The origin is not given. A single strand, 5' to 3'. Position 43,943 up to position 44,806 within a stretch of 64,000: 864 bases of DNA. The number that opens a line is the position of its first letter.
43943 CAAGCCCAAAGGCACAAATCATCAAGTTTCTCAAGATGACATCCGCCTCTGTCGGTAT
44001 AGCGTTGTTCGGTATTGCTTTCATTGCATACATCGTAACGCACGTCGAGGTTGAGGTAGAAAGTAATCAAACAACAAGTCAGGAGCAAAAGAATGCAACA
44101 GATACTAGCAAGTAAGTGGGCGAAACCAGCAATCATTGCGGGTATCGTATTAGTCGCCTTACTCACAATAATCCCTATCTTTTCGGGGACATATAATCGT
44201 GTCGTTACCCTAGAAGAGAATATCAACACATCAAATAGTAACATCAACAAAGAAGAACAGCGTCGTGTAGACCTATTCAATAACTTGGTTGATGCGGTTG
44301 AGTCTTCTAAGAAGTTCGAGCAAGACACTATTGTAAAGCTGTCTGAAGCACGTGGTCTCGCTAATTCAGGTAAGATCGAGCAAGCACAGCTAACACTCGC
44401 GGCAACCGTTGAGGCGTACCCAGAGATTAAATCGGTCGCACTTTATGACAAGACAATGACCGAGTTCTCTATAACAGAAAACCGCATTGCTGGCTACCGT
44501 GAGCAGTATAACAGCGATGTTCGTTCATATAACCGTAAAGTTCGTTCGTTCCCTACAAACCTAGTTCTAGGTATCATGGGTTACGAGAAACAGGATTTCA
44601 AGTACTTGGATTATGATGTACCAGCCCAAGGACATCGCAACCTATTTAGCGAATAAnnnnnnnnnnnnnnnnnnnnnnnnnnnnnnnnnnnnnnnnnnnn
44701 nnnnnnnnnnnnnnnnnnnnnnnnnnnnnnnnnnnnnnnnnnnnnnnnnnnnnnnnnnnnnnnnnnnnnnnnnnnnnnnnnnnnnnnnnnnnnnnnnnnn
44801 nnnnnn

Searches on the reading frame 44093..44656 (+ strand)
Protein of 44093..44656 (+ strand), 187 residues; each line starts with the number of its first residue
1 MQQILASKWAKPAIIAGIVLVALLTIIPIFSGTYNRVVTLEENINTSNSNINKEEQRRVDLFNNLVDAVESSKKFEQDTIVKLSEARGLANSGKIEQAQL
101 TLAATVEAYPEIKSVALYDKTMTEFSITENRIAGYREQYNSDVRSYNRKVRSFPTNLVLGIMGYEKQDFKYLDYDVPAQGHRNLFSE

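Call 12: search_protein_families(library=phrogs, proteins=[window:44093-44656:+], max_evalue=0.001)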
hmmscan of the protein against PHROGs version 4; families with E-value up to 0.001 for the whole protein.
window:44093-44656:+ (187 aa): 2 families
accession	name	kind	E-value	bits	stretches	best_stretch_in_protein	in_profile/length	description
phrog_1383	-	head and packaging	7e-34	118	1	9-185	4-186/187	virion structural protein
phrog_29825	-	unknown function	0.00015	22.5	1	19-169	10-152/277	-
